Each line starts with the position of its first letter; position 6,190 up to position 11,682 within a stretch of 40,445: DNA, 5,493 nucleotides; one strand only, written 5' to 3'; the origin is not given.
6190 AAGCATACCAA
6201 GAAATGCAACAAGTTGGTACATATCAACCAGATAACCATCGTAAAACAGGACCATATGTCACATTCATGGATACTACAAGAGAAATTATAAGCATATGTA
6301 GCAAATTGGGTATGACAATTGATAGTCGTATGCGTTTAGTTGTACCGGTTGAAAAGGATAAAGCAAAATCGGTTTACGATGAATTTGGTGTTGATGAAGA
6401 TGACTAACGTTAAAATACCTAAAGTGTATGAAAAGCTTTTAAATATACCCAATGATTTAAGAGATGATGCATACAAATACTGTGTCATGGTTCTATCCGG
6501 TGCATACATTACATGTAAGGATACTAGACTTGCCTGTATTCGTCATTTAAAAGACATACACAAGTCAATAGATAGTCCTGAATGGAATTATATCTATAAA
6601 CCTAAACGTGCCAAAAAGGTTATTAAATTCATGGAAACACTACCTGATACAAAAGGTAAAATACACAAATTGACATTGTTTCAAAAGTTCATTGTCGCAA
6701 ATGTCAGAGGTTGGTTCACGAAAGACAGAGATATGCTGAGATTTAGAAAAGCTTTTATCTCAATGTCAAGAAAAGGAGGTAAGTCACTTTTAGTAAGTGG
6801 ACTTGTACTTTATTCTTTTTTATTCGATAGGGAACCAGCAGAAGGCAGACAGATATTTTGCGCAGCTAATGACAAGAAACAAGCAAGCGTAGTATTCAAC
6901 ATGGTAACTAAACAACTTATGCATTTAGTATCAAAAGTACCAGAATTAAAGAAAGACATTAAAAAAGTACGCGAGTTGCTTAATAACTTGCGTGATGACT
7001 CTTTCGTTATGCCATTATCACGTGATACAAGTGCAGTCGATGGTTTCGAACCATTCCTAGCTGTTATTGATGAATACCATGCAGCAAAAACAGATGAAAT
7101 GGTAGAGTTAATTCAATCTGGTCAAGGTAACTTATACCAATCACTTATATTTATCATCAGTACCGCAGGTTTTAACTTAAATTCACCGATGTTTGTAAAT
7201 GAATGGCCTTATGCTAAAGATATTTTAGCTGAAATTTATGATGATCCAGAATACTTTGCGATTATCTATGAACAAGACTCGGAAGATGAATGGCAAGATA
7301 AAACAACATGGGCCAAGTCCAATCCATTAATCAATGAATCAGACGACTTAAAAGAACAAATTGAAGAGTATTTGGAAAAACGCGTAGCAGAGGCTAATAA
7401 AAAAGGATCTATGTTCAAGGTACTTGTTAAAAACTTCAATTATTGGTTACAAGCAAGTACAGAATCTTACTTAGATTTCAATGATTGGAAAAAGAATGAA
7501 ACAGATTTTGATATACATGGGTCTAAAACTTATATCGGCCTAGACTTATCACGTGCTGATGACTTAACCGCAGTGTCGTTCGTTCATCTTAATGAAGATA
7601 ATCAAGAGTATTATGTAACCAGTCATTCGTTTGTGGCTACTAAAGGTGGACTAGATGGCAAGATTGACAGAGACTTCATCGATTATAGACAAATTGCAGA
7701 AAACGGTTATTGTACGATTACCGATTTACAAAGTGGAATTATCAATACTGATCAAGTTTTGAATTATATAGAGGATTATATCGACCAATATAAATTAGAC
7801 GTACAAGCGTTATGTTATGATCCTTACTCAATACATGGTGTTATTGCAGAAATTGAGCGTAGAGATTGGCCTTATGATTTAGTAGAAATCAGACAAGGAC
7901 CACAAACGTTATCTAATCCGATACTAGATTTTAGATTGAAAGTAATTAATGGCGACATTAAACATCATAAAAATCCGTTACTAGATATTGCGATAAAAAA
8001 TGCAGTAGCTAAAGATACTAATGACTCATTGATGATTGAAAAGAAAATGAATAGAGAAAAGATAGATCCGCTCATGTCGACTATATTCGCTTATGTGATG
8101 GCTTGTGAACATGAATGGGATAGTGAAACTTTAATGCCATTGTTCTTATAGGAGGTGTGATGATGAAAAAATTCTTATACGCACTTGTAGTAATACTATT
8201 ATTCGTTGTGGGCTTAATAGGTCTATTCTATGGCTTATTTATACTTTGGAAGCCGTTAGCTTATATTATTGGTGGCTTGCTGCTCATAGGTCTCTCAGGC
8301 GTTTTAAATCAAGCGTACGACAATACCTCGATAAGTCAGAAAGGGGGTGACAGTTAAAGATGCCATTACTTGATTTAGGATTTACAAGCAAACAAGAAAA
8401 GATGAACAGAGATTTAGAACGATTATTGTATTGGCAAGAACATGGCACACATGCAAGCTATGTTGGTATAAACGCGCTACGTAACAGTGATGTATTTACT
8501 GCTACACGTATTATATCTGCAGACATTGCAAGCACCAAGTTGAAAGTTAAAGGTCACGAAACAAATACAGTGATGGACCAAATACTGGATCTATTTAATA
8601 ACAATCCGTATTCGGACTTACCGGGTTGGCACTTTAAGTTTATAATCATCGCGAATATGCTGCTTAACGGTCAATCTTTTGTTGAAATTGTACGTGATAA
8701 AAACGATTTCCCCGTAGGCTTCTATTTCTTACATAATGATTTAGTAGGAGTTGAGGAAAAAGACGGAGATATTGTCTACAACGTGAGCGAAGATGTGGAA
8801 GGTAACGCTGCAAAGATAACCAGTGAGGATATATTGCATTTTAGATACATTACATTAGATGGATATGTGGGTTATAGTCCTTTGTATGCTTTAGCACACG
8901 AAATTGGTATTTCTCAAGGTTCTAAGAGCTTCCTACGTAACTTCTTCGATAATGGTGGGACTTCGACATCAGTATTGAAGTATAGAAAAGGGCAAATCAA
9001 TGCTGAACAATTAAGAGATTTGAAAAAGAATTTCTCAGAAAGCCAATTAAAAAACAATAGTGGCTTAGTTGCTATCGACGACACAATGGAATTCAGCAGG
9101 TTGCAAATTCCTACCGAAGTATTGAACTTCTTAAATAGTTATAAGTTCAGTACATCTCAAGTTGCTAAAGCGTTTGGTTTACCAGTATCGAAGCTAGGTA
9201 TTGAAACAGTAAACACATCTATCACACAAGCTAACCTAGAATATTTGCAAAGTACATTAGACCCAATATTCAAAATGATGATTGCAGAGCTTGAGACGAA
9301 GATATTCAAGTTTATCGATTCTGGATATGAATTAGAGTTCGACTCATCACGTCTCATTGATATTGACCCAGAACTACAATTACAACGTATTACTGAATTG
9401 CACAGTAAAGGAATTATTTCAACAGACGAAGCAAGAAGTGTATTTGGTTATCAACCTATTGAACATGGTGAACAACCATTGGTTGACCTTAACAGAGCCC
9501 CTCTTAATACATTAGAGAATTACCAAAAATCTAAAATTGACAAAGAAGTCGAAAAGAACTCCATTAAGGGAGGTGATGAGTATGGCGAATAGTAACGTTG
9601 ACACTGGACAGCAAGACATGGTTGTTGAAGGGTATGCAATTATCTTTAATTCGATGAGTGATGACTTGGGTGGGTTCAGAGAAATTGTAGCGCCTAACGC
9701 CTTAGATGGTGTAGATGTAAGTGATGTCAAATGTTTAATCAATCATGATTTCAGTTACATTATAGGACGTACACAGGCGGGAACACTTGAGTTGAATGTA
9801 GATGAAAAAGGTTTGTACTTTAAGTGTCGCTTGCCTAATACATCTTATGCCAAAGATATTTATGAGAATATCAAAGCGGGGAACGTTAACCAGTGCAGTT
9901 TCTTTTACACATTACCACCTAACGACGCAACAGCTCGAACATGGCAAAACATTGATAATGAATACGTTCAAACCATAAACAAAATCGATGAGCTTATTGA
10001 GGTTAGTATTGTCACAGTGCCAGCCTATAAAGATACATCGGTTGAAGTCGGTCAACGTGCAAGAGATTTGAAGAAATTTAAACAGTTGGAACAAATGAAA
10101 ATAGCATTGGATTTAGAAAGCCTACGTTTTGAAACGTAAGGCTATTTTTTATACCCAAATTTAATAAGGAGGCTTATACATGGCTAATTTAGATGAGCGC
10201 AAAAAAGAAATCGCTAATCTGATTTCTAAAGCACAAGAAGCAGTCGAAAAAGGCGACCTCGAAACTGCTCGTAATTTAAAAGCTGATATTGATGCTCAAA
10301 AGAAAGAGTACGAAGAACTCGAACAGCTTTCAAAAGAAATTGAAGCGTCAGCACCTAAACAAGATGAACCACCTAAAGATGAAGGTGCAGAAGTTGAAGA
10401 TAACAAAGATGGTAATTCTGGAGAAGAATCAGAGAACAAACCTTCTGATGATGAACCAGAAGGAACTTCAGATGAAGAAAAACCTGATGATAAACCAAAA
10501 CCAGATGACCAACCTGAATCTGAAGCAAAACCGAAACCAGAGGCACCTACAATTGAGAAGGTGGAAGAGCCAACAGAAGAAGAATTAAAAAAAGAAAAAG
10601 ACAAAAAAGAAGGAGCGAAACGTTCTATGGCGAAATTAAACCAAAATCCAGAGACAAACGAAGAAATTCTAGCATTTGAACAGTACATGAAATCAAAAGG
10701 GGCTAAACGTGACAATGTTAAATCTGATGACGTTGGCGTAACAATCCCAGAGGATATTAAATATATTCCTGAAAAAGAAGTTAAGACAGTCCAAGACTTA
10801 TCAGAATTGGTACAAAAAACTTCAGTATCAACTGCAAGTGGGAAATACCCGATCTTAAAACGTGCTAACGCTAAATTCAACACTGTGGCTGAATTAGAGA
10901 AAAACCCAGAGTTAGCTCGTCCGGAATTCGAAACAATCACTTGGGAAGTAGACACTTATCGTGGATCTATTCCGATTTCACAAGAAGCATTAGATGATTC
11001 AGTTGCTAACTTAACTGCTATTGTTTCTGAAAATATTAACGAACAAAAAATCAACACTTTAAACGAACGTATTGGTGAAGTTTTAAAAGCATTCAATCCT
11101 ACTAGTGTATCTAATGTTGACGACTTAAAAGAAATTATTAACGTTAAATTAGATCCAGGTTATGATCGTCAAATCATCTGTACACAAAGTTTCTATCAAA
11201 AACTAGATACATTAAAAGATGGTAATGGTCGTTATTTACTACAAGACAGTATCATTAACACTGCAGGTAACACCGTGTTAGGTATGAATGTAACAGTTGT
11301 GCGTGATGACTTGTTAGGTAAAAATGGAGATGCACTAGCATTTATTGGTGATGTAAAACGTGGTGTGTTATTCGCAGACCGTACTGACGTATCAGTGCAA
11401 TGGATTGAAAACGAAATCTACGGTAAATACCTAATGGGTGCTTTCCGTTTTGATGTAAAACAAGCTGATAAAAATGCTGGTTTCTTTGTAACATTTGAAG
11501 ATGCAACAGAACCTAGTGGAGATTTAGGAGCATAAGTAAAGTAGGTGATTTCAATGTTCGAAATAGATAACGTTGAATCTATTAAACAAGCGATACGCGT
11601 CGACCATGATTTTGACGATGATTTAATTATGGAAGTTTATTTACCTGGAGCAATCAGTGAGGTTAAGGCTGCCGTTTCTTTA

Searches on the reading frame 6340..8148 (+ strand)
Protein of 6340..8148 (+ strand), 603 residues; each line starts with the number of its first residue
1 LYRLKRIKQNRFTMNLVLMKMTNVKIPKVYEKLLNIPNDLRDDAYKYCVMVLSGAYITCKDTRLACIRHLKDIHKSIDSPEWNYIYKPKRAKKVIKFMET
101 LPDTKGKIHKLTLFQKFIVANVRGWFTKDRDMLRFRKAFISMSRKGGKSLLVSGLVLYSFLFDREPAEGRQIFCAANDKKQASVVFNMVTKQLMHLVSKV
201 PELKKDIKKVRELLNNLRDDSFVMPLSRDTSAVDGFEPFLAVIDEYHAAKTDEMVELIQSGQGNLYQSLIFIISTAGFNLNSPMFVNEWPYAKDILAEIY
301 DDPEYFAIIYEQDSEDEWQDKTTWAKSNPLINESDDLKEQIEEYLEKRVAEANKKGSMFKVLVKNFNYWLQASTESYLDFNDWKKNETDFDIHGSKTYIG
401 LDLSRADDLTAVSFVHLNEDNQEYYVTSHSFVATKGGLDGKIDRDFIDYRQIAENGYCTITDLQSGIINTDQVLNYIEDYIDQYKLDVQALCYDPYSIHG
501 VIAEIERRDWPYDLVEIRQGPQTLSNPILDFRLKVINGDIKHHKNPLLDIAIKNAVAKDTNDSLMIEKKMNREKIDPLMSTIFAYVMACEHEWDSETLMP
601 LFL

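Call 77: search_protein_families(library=pfam, proteins=[window:6340-8148:+], max_evalue=0.0001)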
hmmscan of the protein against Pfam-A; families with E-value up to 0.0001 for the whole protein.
window:6340-8148:+ (603 aa): 2 families
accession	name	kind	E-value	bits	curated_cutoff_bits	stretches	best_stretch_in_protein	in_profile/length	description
PF20441.4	TerL_nuclease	-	7.2e-55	186.6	24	1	301-592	3-286/286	Terminase large subunit, endonuclease domain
PF03354.21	TerL_ATPase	-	6.2e-33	114.4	23.7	1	114-284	2-169/178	Terminase large subunit, ATPase domain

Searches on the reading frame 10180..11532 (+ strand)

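Call 77: search_protein_families(library=pfam, proteins=[window:10180-11532:+], max_evalue=0.0001)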
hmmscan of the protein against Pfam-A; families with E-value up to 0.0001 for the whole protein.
window:10180-11532:+ (451 aa): 1 family
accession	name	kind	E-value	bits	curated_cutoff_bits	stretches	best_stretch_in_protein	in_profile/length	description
PF05065.19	Phage_capsid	-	2.6e-23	83.2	24.2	1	186-431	2-272/280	Phage capsid family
